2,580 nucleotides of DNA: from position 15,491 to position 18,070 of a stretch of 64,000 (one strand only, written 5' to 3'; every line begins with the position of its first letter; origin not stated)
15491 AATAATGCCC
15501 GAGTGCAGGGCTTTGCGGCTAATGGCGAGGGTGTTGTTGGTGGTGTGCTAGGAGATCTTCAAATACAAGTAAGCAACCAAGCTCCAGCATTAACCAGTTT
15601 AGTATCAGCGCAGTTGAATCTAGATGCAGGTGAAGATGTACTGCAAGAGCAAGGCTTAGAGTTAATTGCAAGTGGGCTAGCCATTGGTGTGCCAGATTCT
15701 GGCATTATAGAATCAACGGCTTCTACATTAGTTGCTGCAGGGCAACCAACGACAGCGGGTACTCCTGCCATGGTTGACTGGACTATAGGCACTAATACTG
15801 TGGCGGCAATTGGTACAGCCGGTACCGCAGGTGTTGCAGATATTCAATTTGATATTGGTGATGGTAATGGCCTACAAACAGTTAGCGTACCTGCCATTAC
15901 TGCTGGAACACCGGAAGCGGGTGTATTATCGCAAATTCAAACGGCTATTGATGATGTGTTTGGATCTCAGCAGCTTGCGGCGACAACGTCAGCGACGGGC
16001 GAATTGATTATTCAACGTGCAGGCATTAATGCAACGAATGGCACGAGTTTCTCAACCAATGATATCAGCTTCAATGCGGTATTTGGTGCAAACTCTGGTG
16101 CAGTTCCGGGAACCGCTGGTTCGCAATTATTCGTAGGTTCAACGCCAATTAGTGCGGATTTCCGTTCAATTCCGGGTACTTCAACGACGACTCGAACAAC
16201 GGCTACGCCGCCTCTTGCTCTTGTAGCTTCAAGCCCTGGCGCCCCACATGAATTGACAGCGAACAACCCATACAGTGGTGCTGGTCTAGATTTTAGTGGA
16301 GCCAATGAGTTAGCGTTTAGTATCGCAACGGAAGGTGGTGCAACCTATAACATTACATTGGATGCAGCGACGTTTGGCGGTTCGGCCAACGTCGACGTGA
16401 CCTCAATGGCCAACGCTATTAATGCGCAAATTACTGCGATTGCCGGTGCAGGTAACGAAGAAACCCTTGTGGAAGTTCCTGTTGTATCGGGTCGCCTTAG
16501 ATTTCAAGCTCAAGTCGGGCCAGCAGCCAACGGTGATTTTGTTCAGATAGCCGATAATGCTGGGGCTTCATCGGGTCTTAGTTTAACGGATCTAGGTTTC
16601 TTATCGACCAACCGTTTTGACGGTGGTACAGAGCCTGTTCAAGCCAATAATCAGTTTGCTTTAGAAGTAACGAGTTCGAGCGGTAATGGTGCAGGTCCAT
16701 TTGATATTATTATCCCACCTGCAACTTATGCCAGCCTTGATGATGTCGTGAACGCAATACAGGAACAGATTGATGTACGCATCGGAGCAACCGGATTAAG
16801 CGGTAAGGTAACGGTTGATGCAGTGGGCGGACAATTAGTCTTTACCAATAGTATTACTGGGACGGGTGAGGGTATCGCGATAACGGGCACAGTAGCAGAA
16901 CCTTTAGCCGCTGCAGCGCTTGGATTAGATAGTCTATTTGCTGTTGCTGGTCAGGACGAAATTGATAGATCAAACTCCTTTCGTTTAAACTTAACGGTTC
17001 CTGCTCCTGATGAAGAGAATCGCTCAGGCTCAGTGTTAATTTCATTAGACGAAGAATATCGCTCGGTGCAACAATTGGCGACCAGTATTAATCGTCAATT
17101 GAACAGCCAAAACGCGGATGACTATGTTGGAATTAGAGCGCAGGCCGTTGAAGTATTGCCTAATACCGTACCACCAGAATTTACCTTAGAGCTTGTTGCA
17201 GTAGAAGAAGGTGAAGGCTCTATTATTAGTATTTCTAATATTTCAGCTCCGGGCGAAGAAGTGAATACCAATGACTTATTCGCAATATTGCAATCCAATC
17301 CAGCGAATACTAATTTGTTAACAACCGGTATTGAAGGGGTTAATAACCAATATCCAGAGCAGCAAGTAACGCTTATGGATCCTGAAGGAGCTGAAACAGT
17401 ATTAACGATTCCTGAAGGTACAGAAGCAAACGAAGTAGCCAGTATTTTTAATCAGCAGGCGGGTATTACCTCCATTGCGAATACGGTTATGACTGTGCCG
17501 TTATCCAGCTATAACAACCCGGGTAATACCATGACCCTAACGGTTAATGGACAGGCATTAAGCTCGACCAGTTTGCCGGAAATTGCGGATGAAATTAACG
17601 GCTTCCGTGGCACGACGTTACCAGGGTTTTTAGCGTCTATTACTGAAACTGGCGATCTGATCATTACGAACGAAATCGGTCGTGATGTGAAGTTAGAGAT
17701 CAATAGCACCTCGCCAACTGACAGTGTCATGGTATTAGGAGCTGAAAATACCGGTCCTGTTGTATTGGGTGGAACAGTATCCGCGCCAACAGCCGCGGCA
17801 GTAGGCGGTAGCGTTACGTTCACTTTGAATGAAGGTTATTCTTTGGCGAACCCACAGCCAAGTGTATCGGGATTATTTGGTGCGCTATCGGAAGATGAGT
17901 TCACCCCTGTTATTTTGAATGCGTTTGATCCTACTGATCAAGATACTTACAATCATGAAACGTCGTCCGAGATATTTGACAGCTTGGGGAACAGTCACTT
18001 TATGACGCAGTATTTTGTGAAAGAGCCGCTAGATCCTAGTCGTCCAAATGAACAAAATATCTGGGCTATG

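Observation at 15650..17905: Hook protein carries an insertion of about 750 aa, making it roughly three times the textbook size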

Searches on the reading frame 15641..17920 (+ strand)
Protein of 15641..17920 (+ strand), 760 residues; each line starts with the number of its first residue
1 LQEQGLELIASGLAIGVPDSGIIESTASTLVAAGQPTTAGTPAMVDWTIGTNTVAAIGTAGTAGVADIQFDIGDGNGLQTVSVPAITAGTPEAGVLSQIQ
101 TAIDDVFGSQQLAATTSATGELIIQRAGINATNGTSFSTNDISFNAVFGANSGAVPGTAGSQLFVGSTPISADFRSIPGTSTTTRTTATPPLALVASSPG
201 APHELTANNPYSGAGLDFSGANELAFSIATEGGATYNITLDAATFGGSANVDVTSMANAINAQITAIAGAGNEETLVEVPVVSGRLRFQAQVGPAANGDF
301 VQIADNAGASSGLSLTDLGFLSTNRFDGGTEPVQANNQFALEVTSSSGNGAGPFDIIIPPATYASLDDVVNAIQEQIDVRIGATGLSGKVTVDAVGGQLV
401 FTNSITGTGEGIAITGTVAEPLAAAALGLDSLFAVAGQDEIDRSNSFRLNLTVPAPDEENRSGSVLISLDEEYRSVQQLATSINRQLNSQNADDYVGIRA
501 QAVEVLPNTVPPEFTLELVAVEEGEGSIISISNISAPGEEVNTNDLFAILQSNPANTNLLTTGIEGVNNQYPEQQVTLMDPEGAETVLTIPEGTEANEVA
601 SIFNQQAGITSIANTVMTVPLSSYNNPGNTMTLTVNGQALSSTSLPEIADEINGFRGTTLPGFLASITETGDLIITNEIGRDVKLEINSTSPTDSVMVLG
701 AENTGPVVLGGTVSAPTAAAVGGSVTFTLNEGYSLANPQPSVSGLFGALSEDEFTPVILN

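Call 20: search_solved_structures(query=window:15641-17920:+, max_evalue=10, show_alignments=2)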
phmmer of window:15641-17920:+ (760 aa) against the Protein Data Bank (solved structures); distinct sequences matched with E-value up to 10: 0.

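Call 28: search_protein_representatives(protein=window:15641-17920:+)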
Query: 760 residues. Proteins with E-value up to 0.001 (for the whole library): 61; up to 1e-10: 37; up to 1e-30: 12. The best 61 are listed.
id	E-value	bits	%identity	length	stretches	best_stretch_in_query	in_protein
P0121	9.4e-184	629.1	50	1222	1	2-760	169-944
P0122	1.3e-173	595.6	67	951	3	335-760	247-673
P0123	6.9e-96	338.7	54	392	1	1-378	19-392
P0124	3.8e-79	283.4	39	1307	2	121-760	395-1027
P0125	3.0e-77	277.1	39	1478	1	155-760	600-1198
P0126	2.0e-72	261.2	37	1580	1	94-760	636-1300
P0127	1.6e-70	254.8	37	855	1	196-760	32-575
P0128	2.2e-66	241.2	32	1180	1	5-760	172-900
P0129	8.5e-63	229.3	61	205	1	398-598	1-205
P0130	7.7e-54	199.7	34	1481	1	158-737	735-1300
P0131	2.7e-40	155.0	39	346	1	90-424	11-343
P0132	1.9e-34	135.6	54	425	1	617-759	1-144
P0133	1.7e-25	106.1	74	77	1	333-409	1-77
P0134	1.4e-24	103.0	30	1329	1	210-759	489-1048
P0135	2.2e-23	99.1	36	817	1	473-760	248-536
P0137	5.1e-23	97.9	37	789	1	460-760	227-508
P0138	1.8e-20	89.4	34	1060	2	561-726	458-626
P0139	2.3e-20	89.1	33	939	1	517-760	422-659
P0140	3.4e-17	78.6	34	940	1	37-444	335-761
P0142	7.3e-17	77.5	34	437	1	567-742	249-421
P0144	5.9e-16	74.5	29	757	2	374-727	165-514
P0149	3.3e-13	65.4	30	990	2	564-738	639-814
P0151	6.3e-13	64.5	32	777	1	448-750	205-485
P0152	3.0e-12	62.3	32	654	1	564-760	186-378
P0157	8.9e-11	57.4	31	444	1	568-739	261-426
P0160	2.3e-10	56.0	29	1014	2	560-749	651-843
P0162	4.0e-10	55.2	33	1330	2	562-741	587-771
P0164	2.2e-09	52.8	27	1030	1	223-760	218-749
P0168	9.3e-08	47.4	35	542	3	333-444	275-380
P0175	5.7e-05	38.2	33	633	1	234-432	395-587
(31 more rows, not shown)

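Call 30: search_protein_families(library=pfam, proteins=[P0130, P0140, P0175, P0168, P0142, P0157, P0126], max_evalue=0.01)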
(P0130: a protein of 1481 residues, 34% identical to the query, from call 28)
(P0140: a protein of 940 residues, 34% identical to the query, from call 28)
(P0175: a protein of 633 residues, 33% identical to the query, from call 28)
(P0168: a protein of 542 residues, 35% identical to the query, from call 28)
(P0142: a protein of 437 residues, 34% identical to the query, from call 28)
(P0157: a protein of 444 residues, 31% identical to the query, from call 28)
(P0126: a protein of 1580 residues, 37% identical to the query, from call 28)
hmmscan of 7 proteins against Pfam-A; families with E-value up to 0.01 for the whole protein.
P0130 (1481 aa): 1 family
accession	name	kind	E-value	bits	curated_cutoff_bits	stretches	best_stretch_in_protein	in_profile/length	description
PF13517.12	FG-GAP_3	-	2.1e-07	31.9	26.9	1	76-133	1-60/61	FG-GAP-like repeat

P0140 (940 aa): 0 families

P0175 (633 aa): 0 families

P0168 (542 aa): 2 families
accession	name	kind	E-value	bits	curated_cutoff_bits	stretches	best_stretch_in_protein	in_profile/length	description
PF00669.25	Flagellin_N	-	8.2e-15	55.5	26.6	1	3-137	1-136/139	Bacterial flagellin N-terminal helical region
PF00700.27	Flagellin_C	-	6.5e-08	33.2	23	1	459-541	2-86/86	Bacterial flagellin C-terminal helical region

P0142 (437 aa): 0 families

P0157 (444 aa): 0 families

P0126 (1580 aa): 4 families
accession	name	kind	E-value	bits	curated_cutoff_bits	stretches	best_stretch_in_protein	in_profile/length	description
PF07559.19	FlgE_D2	-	6.6e-31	108.1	22.7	1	1301-1461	11-142/142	Flagellar basal body protein FlaE D2 domain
PF06429.18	Flg_bbr_C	-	7.5e-12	45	23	1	1535-1579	2-46/46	Flagellar basal body rod FlgEFG protein C-terminal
PF22692.1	LlgE_F_G_D1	-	3e-08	34.1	27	1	83-140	1-44/64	Flagellar hook protein FlgE/F/G D1 domain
PF00460.25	Flg_bb_rod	-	1.1e-06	28.9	20.7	1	6-33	4-31/31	Flagella basal body rod protein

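Call 52: list_cluster_members(proteins=[P0135, P0137, P0138, P0139, P0144, P0151, P0152, P0164, P0149, P0160])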
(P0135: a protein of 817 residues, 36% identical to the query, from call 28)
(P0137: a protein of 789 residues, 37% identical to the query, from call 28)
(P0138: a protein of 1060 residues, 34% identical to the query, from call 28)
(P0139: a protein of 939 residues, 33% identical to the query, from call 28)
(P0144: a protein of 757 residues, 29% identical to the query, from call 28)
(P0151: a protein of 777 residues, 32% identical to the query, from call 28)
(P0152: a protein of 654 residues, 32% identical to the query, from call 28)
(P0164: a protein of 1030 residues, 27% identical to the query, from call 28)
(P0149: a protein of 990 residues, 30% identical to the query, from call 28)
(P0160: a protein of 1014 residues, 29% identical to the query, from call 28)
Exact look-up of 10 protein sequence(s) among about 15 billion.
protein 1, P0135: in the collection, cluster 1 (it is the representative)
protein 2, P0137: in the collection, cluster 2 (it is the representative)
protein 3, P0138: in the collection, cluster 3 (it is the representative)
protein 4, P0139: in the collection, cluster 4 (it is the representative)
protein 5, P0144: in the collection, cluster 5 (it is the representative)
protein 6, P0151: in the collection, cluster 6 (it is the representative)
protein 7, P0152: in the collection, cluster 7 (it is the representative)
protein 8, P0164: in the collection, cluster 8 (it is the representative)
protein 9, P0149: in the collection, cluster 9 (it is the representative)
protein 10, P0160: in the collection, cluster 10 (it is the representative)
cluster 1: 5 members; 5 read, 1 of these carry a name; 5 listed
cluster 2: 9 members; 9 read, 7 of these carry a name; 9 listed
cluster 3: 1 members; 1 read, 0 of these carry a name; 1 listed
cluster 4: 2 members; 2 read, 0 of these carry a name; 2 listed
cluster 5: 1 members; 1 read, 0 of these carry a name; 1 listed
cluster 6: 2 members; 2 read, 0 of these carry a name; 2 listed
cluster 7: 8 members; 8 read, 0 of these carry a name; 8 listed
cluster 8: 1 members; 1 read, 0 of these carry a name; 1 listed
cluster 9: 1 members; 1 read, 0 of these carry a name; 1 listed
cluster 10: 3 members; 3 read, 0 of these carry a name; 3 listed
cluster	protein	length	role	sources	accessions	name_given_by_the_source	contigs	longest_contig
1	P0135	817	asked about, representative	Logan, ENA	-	-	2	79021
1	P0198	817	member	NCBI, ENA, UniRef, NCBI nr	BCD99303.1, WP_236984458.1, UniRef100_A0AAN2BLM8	flagellar hook-basal body complex protein [Marinagarivorans cellulosilyticus] | Flagellar hook protein FlgE n=1 Tax=Marinagarivorans cellulosilyticus TaxID=2721545 ...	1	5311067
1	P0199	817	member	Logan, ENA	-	-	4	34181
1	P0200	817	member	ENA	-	-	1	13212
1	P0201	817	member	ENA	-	-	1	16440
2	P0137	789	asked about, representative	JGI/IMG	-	flagellar hook protein FlgE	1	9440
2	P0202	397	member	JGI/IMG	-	flagellar hook protein FlgE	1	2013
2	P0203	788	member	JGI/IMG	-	flagellar hook protein FlgE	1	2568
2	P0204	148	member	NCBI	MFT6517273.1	MAG: flagellar hook protein FlgE, partial [Candidatus Azotimanducaceae bacterium]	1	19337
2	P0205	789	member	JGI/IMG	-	flagellar hook protein FlgE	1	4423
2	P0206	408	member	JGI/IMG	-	flagellar hook protein FlgE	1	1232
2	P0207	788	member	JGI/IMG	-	flagellar hook protein FlgE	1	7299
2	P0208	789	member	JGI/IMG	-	-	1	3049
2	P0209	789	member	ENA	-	-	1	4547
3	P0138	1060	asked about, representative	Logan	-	-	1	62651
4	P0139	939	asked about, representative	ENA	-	-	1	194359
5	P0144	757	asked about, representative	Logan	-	-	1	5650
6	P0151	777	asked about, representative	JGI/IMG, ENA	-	-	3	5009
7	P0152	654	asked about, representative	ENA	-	-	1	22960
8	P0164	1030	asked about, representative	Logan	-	-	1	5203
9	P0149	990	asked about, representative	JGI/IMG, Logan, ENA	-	-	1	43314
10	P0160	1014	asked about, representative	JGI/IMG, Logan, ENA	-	-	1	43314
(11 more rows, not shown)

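Call 80: find_homologous_proteins(query=A3, max_evalue=1e-20)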
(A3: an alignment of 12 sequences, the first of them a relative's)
Query A3 (12 sequences) (817 aa, profile of the alignment): 1411 proteins with E <= 1e-20 among 8000 candidates; the best 120 are listed.
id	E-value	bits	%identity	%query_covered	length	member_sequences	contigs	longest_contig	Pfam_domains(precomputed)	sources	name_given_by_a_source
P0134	0.0e+0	1364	45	74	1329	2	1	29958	PF06429.19,PF00460.26,PF22692.2,PF07559.20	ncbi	ncbi:MAG: flagellar hook-basal body complex protein [Pseudomonadales bacterium]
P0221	0.0e+0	1324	48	65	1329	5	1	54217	PF06429.19,PF00460.26,PF22692.2,PF07559.20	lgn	-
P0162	0.0e+0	1319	69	41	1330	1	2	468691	PF06429.19,PF00460.26,PF22692.2,PF07559.20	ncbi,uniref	ncbi:MAG: hypothetical protein AseanaTS_13450 [Candidatus Pelagadaptatus aseana]|uniref:flagellar ho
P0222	0.0e+0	1313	47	65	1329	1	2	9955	PF06429.19,PF00460.26,PF22692.2,PF07559.20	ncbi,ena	-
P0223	0.0e+0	1305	44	74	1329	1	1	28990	PF06429.19,PF00460.26,PF22692.2,PF07559.20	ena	-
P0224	0.0e+0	1297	62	48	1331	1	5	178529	PF06429.19,PF00460.26,PF22692.2,PF07559.20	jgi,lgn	jgi:flagellar hook-basal body protein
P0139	0.0e+0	1292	43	74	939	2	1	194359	PF06429.19,PF00460.26,PF22692.2,PF07559.20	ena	-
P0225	0.0e+0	1283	47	74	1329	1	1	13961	PF06429.19,PF00460.26,PF22692.2,PF07559.20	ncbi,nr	ncbi:MAG: flagellar hook-basal body complex protein [Pseudomonadales bacterium]|nr:flagellar hook-ba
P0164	0.0e+0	1270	52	76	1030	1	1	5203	PF06429.19,PF00460.26,PF22692.2,PF07559.20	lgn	-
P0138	0.0e+0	1264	62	40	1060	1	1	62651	PF06429.19,PF00460.26,PF22692.2,PF07559.20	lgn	-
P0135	0.0e+0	1260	100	100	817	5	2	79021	PF06429.19,PF00460.26,PF22692.2,PF07559.20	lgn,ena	-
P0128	0.0e+0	1259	45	75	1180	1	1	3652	PF06429.19,PF00460.26,PF22692.2,PF07559.20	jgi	-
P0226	0.0e+0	1258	51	76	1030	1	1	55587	PF06429.19,PF00460.26,PF22692.2,PF07559.20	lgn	-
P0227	0.0e+0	1256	71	40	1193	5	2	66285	PF06429.19,PF00460.26,PF22692.2,PF07559.20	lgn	-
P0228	0.0e+0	1256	44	74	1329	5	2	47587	PF06429.19,PF00460.26,PF22692.2,PF07559.20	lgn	-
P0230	0.0e+0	1251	44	74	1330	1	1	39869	PF06429.19,PF00460.26,PF22692.2,PF07559.20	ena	-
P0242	0.0e+0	1235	45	78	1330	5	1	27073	PF06429.19,PF00460.26,PF22692.2,PF07196.19,PF07559.20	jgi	jgi:flagellar hook protein FlgE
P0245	0.0e+0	1232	44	78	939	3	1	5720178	PF06429.19,PF00460.26,PF22692.2,PF07559.20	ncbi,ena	-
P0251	0.0e+0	1229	48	65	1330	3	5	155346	PF06429.19,PF00460.26,PF22692.2,PF07559.20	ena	-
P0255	0.0e+0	1227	57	48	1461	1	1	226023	PF06429.19,PF00460.26,PF22692.2,PF07559.20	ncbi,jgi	jgi:flagellar hook protein FlgE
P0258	0.0e+0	1224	45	74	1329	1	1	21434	PF06429.19,PF00460.26,PF22692.2,PF07196.19,PF07559.20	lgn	-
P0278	0.0e+0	1213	46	74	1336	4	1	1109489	PF06429.19,PF00460.26,PF22692.2,PF07559.20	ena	-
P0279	0.0e+0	1212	61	100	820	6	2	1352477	PF06429.19,PF00460.26,PF22692.2,PF07559.20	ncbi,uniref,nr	ncbi:flagellar hook-basal body complex protein [Simiduia curdlanivorans]|uniref:Flagellar hook prote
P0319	0.0e+0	1185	64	40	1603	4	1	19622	PF06429.19,PF00460.26,PF22692.2,PF07559.20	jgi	-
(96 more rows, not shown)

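Call 81: find_encoding_contigs(protein=P0279, flank=10000, max_places=1)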
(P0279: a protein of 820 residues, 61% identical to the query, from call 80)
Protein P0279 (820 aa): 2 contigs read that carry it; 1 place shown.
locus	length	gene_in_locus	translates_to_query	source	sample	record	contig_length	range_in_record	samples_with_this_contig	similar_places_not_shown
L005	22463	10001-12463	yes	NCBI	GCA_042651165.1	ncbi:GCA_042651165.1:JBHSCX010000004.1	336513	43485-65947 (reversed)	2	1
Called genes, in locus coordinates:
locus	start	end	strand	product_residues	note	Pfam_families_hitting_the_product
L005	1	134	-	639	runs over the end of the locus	PF13727:CoA_binding_3 (weak), PF22674:C2185-like_N (weak), PF04321:RmlD_sub_bind (weak), PF01370:Epimerase, PF02719:Polysacc_synt_2, PF16363:GDP_Man_Dehyd (weak)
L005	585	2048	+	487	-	PF00753:Lactamase_B, PF10996:Beta-Casp, PF07521:RMMBL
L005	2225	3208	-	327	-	-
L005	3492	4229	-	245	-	PF07317:PilZN, PF07238:PilZ (weak)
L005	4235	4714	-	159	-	PF05130:FlgN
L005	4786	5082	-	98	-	PF04316:FlgM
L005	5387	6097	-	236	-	PF17656:ChapFlgA_N, PF08666:SAF, PF13144:ChapFlgA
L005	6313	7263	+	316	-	PF01584:CheW, PF00072:Response_reg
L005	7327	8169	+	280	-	PF03705:CheR_N, PF01739:CheR, PF13489:Methyltransf_23 (weak), PF08241:Methyltransf_11 (weak), PF08242:Methyltransf_12, PF13649:Methyltransf_25 (faint)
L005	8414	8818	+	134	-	-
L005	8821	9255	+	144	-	PF00460:Flg_bb_rod (weak), PF06429:Flg_bbr_C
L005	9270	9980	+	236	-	PF03963:FlgD, PF13861:FLgD_tudor, PF13860:FlgD_ig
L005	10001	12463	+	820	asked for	PF00460:Flg_bb_rod (weak), PF22692:LlgE_F_G_D1, PF07559:FlgE_D2, PF06429:Flg_bbr_C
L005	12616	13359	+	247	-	PF00460:Flg_bb_rod (weak), PF22692:LlgE_F_G_D1, PF06429:Flg_bbr_C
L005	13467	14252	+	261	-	PF00460:Flg_bb_rod, PF22692:LlgE_F_G_D1, PF06429:Flg_bbr_C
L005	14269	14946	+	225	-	PF02107:FlgH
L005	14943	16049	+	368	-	PF02119:FlgI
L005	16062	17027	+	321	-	PF10135:Rod-binding, PF01832:Glucosaminidase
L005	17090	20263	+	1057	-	PF22638:FlgK_D1, PF21158:flgK_1st_1, PF06429:Flg_bbr_C (weak)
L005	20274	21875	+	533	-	PF00669:Flagellin_N, PF00700:Flagellin_C (weak)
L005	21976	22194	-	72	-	PF01176:eIF-1a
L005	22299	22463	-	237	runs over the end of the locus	PF04376:ATE_N, PF13480:Acetyltransf_6, PF04377:ATE_C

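Call 82: find_encoding_contigs(protein=P0245, flank=10000, max_places=1)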
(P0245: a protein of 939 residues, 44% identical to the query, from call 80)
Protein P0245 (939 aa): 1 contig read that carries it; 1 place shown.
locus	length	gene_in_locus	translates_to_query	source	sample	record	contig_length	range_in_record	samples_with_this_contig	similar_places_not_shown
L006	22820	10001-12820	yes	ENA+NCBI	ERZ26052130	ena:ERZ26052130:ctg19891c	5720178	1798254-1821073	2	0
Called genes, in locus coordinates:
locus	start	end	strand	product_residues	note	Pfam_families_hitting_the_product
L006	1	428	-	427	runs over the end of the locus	PF00275:EPSP_synthase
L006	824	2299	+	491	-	PF00501:AMP-binding, PF13193:AMP-binding_C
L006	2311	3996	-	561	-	PF00501:AMP-binding, PF13193:AMP-binding_C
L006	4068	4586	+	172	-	-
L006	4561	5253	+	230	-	-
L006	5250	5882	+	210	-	PF09837:DUF2064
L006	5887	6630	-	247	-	PF07317:PilZN (weak), PF07238:PilZ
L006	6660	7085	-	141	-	PF05130:FlgN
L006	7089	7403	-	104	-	PF04316:FlgM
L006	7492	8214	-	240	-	PF17656:ChapFlgA_N, PF08666:SAF, PF13144:ChapFlgA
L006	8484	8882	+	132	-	PF00460:Flg_bb_rod (weak)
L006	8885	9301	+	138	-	PF00460:Flg_bb_rod (weak), PF06429:Flg_bbr_C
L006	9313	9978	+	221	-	PF03963:FlgD, PF13861:FLgD_tudor, PF13860:FlgD_ig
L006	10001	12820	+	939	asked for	PF00460:Flg_bb_rod, PF22692:LlgE_F_G_D1, PF07559:FlgE_D2, PF06429:Flg_bbr_C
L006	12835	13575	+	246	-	PF22692:LlgE_F_G_D1, PF06429:Flg_bbr_C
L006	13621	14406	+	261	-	PF00460:Flg_bb_rod, PF22692:LlgE_F_G_D1, PF06429:Flg_bbr_C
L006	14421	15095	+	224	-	PF02107:FlgH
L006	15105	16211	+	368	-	PF02119:FlgI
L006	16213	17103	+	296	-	PF10135:Rod-binding, PF01832:Glucosaminidase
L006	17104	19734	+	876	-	PF00460:Flg_bb_rod (weak), PF22638:FlgK_D1, PF06429:Flg_bbr_C (weak)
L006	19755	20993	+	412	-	PF00669:Flagellin_N, PF00700:Flagellin_C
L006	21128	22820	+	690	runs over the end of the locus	PF00669:Flagellin_N, PF07196:Flagellin_IN (faint), PF00700:Flagellin_C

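Call 83: find_encoding_contigs(protein=P0278, flank=10000, max_places=1)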
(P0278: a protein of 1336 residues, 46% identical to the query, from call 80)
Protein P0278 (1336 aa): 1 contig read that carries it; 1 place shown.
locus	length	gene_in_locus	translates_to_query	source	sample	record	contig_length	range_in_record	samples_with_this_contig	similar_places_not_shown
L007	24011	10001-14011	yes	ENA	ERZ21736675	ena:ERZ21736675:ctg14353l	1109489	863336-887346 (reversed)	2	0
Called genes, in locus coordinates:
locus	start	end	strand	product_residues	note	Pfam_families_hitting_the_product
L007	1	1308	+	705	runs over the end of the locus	PF00512:HisKA, PF02518:HATPase_c, PF00072:Response_reg, PF06490:FleQ (faint)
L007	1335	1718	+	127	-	PF13380:CoA_binding_2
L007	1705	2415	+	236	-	PF00535:Glycos_transf_2, PF10111:Glyco_tranf_2_2 (faint)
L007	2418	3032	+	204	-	PF01983:CofC (weak), PF09837:DUF2064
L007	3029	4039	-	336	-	PF01073:3Beta_HSD, PF01370:Epimerase, PF05368:NmrA, PF07993:NAD_binding_4, PF13460:NAD_binding_10, PF16363:GDP_Man_Dehyd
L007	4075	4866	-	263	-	-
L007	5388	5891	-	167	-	PF05130:FlgN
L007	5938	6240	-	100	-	PF04316:FlgM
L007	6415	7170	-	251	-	PF08666:SAF (weak), PF13144:ChapFlgA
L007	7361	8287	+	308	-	PF01584:CheW, PF00072:Response_reg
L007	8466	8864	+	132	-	-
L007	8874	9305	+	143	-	PF00460:Flg_bb_rod (weak), PF06429:Flg_bbr_C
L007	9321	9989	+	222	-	PF03963:FlgD, PF13861:FLgD_tudor, PF13860:FlgD_ig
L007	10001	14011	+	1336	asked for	PF00460:Flg_bb_rod, PF22692:LlgE_F_G_D1, PF07559:FlgE_D2, PF06429:Flg_bbr_C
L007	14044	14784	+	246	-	PF22692:LlgE_F_G_D1, PF06429:Flg_bbr_C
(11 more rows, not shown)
